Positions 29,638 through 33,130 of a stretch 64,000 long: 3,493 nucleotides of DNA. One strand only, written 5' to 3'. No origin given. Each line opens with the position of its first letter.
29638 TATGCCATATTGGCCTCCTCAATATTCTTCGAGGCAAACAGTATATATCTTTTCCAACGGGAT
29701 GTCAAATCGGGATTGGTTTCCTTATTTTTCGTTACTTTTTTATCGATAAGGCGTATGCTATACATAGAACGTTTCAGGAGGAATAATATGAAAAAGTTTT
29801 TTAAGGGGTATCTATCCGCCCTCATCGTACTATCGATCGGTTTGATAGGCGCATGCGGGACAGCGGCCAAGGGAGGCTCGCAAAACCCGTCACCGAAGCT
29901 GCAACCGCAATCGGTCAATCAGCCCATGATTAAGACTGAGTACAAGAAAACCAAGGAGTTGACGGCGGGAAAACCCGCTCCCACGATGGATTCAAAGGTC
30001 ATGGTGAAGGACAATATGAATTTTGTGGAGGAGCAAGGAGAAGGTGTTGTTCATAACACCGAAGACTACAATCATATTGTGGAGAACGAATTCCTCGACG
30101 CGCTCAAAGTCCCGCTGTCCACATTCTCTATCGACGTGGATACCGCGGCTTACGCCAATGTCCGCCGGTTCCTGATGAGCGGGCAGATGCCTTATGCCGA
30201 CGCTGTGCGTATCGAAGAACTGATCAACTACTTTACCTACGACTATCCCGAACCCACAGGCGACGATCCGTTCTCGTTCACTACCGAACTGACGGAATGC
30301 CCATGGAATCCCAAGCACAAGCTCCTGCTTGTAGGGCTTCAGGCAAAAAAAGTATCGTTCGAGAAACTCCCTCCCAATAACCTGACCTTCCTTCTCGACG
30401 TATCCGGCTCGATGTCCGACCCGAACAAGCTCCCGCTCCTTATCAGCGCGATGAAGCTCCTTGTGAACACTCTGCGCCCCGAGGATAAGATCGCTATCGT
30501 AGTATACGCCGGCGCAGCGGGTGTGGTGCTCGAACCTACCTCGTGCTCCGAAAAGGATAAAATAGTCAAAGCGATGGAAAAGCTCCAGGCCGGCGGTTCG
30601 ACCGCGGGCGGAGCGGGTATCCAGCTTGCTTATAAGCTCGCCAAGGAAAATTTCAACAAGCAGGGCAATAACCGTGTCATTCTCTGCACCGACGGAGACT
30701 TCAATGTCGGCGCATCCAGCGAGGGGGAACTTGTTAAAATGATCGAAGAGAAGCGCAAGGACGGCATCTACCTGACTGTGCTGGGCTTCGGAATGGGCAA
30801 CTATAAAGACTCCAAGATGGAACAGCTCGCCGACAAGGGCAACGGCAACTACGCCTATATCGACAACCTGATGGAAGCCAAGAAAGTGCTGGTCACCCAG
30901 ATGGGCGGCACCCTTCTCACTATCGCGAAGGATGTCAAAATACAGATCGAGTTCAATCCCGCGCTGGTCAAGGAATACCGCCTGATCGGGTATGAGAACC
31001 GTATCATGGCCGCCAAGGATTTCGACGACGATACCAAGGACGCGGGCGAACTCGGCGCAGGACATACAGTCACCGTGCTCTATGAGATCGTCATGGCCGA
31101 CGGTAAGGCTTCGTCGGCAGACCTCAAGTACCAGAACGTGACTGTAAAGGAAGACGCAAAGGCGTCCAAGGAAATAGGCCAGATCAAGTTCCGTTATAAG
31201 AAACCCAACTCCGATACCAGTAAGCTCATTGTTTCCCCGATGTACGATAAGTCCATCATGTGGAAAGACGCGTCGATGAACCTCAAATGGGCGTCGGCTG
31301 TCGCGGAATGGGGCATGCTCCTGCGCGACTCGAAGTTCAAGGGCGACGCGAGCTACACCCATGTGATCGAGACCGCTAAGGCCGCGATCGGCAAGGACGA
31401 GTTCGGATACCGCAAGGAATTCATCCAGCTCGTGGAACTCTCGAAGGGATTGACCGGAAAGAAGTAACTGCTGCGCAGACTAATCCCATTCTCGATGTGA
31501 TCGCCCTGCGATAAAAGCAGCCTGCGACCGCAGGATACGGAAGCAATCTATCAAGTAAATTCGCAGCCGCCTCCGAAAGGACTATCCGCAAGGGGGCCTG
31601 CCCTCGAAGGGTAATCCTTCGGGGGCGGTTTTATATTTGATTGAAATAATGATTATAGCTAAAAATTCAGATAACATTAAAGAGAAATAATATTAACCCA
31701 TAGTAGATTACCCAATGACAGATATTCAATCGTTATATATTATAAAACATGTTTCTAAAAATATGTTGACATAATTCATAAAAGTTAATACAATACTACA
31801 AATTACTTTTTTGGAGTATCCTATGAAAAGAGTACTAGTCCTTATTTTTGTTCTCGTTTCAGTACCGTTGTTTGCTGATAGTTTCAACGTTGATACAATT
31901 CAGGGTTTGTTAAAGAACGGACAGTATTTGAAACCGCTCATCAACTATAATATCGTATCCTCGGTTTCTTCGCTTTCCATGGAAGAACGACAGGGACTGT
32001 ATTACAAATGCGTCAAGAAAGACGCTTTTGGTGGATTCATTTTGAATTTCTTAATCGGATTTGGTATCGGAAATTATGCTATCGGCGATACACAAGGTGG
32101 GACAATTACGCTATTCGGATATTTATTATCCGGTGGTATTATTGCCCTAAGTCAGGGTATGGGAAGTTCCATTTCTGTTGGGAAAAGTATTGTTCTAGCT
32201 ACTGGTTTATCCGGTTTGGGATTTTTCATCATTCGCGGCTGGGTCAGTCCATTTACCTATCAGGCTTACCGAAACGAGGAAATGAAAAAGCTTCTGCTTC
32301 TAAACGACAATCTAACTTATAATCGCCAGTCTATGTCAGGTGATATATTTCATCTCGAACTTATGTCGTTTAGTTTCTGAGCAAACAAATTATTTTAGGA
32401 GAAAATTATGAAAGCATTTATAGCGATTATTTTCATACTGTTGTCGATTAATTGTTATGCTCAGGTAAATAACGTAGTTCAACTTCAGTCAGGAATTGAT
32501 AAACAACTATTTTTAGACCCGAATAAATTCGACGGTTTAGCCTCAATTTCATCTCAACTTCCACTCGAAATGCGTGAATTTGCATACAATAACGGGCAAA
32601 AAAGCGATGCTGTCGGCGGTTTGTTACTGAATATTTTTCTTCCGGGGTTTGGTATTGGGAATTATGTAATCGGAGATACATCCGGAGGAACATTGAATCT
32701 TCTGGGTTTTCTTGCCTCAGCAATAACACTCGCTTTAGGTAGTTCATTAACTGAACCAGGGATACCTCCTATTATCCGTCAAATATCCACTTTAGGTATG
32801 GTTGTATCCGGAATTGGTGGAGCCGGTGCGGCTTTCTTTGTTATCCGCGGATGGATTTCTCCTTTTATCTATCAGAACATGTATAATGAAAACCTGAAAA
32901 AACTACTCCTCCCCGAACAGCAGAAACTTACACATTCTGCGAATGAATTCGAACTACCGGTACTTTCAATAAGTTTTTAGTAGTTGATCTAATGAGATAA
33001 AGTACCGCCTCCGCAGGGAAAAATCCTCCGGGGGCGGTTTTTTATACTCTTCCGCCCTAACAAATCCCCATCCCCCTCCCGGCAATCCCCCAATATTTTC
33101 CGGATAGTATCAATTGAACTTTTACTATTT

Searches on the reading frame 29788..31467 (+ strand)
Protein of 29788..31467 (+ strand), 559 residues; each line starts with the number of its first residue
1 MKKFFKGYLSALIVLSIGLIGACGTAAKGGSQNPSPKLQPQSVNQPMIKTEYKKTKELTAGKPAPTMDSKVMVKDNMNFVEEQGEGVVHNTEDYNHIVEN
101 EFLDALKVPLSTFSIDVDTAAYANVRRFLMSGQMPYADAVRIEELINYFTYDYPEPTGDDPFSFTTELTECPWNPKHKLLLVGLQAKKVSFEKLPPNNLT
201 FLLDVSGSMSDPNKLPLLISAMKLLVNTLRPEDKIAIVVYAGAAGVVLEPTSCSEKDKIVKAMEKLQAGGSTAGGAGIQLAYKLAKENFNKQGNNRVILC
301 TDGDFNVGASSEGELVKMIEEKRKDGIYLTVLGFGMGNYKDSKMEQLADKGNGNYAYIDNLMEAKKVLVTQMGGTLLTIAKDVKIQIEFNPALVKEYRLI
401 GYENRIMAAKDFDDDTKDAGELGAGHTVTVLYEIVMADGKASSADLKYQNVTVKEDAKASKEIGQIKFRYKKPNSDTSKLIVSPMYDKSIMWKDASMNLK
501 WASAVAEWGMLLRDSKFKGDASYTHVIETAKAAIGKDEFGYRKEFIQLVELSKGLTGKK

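Call 3: search_protein_families(library=pfam, proteins=[window:29788-31467:+], max_evalue=1)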
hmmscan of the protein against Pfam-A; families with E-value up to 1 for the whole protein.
window:29788-31467:+ (559 aa): 7 families
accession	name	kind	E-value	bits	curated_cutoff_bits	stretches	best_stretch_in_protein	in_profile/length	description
PF12034.13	YfbK_C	-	2.1e-70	237.1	25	1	374-553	1-182/184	Uncharacterized protein YfbK, C-terminal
PF12450.13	vWF_A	-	1.1e-40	137.9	25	1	90-180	3-93/94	von Willebrand factor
PF13519.12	VWA_2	-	7.8e-17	62.3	27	1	200-303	2-106/107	von Willebrand factor type A domain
PF00092.34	VWA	-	9e-17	62.3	23.8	1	198-361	1-165/174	von Willebrand factor type A domain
PF13768.12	VWA_3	-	8.6e-11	42.6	27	1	198-355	2-153/155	von Willebrand factor type A domain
PF25549.1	DUF7927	-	0.006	17.3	31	1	413-458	71-115/132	Domain of unknown function (DUF7927)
PF05762.20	VWA_CoxE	-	0.29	11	26.4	1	196-304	56-161/222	VWA domain containing CoxE-like protein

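Call 6: search_protein_families(library=ncbifam, proteins=[window:29788-31467:+], max_evalue=1)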
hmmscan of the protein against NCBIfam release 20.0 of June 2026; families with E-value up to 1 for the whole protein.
window:29788-31467:+ (559 aa): 8 families
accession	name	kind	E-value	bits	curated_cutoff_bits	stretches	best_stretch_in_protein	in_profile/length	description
TIGR02442.1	Cob-chelat-sub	hypoth_equivalog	3.7e-12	45.5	779.45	1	197-359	473-641/641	putative cobaltochelatase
TIGR03788.1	marine_srt_targ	equivalog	1.1e-09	37.3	551.65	1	196-372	271-442/629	marine proteobacterial sortase target protein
TIGR00868.1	hCaCC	subfamily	8.5e-08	30.4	900.85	1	200-363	308-465/863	calcium-activated chloride channel protein 1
NF009943.0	PRK13406.1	equivalog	1.5e-07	30.4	571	1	200-318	405-522/585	magnesium chelatase subunit D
NF010238.0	PRK13685.1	subfamily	2.2e-07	30.3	432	1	192-309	90-217/335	hypothetical protein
TIGR02031.1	BchD-ChlD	equivalog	3.4e-07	29.3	499.55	1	199-359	426-600/608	magnesium chelatase ATPase subunit D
NF047508.1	VWA_BatA_Lepto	exception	5.5e-05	22.4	380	1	201-362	93-260/315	VWA domain-containing protein BatA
NF053514.2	JUQZ_fam_ocin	equivalog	0.075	13.3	40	1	1-88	1-79/107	BLB8/JUQZ-1 family protein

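Call 35: find_related_loci(query=window:29788-31467:+, collection=genome_contigs, flank=8000)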
Query window:29788-31467:+ (559 aa) in genome_contigs; peptide patterns used: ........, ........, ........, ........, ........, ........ (x = any residue, [..] = any of these).
600 stretches matched a pattern (row limit reached: there are more); 582 encode a relative of the query (tblastn E <= 1e-3); the best 80 are kept; 80 distinct loci.
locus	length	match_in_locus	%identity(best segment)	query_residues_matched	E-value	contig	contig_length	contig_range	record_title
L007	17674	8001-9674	78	1-559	0e+0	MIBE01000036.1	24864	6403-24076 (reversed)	MAG: Spirochaetes bacterium GWF1_51_8 gwf1_scaffold_2171, whole genome shotgun sequence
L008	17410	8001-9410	63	90-559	0e+0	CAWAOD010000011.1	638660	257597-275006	MAG: uncultured Spirochaetota bacterium isolate MFD01476.bin.3.353 genome assembly, contig: contig_44617, whole genome s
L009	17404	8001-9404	69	90-556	0e+0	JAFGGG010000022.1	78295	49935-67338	MAG: Spirochaetales bacterium isolate Zod_Metabat.1377 k87_4946947, whole genome shotgun sequence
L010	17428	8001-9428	65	81-555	0e+0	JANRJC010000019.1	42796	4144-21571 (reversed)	MAG: Bacteroidia bacterium isolate bins.86 k141_2457018, whole genome shotgun sequence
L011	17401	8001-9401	69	90-555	0e+0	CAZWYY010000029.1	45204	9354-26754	MAG TPA_asm: uncultured Spirochaetaceae bacterium isolate SRP214966_co4_496 genome assembly, contig: NODE_477_length_452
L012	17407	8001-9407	65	90-555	0e+0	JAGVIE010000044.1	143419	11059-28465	MAG: Bacteroidetes bacterium isolate DeMMO2_4 c_000000081033, whole genome shotgun sequence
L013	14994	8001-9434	63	71-555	0e+0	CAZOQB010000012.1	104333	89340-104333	MAG TPA_asm: uncultured Ignavibacteriaceae bacterium isolate binchicken_co191_10 genome assembly, contig: NODE_214_lengt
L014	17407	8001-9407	65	89-555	0e+0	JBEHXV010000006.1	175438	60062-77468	MAG: Bacteroidota bacterium isolate ES1.bin.99 NODE_87_length_175438_cov_6.052607, whole genome shotgun sequence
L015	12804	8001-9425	64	87-558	0e+0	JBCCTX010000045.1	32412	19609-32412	MAG: Bacteroidota bacterium isolate P01_D01_bin.90 k141_2384724_length_32412_cov_25.6440, whole genome shotgun sequence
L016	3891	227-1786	59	49-558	0e+0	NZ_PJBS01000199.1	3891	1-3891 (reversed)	Psychroflexus sp. MES1-P1E contig169, whole genome shotgun sequence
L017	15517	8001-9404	63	89-555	0e+0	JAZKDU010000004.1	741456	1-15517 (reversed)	MAG: Bacteroidota bacterium isolate DC_HB_01_SPN181219-bin066 DCHB01SPN_B066_0_000000000004, whole genome shotgun sequen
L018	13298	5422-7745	57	1-555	0e+0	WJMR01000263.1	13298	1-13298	MAG: Ignavibacteriales bacterium isolate RBin_200 k141_3217247, whole genome shotgun sequence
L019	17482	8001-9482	61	63-555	0e+0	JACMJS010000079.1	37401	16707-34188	MAG: Chlorobiales bacterium isolate ES-bin-17 ES-bin-17-contig-k141_1855035, whole genome shotgun sequence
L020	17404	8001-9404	63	90-555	0e+0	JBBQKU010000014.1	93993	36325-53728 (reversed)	MAG: Bacteroidota bacterium isolate Co_metawrap_567 Cmw_567_k141_27348745_length_93993_cov_16.9986, whole genome shotgun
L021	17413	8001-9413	63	85-553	0e+0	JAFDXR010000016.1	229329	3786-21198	MAG: Bacteroidetes bacterium isolate SZAS-3 BACT-AMP-16__16__length-229329, whole genome shotgun sequence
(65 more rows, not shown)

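Call 41: predict_structure(alignment_id=A4)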
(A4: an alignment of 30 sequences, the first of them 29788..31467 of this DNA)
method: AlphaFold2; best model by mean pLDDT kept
length: 559 residues; sequences in the alignment: 30
mean_pLDDT: 82.4   pTM: 0.80
mean pLDDT of the five models: 82.4, 81.3, 80.9, 80.8, 79.4
residues with pLDDT >= 90: 364; 70-90: 76; 50-70: 26; < 50: 93
segments of 3 or more residues with pLDDT < 50: 1-6, 15-89, 443-445, 450-456
pLDDT, mean of each block of 10 residues (from residue 1): 47 47 35 36 32 31 32 31 41 89 95 94 94 94 96 92 95 98 94 92 95 95 95 97 94 98 96 91 97 94 74 89 92 84 90 90 92 81 94 95 95 91 94 88 51 52 92 90 91 97 99 97 98 95 98 88
secondary structure, 60 per line:
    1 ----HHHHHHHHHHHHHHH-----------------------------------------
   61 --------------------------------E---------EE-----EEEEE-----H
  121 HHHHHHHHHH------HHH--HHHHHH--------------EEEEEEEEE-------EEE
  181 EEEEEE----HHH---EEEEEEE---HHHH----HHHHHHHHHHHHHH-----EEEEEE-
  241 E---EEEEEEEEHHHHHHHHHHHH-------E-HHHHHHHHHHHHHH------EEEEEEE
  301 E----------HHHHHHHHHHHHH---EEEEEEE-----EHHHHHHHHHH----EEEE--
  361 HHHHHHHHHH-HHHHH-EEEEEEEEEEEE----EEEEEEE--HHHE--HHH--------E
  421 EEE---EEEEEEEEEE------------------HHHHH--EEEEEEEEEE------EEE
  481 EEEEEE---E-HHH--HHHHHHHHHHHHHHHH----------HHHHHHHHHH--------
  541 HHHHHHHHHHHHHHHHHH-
elements in order: H5-19 E110-114 H120-130 H142-147 E162-170 E178-186 E197-203 H207-210 H215-228 E234-239 E245-252 H253-264 H274-287 E294-301 H312-324 E328-334 H341-350 E355-358 H361-370 H372-376 E378-389 E394-400 E420-423 E427-436 H455-459 E462-471 E478-486 H497-512 H523-532 H541-558

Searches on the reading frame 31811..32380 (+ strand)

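Call 3: search_protein_families(library=pfam, proteins=[window:31811-32380:+], max_evalue=1)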
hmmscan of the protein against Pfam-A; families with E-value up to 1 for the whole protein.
window:31811-32380:+ (189 aa): 1 family
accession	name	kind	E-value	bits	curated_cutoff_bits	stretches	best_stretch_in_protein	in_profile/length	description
PF05628.17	Borrelia_P13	-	0.00021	21.7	25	1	64-161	3-108/138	Borrelia membrane protein P13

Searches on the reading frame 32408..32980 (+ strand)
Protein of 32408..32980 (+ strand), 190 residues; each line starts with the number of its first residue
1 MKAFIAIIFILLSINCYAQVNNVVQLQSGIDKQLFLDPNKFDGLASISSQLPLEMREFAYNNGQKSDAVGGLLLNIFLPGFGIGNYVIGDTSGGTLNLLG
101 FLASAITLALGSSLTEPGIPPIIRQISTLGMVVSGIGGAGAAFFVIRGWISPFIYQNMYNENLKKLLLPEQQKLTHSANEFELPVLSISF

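Call 3: search_protein_families(library=pfam, proteins=[window:32408-32980:+], max_evalue=1)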
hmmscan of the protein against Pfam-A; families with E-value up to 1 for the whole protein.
window:32408-32980:+ (190 aa): 1 family
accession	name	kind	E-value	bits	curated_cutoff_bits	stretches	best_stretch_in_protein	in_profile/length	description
PF05628.17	Borrelia_P13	-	9.4e-13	48.8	25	1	64-167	7-109/138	Borrelia membrane protein P13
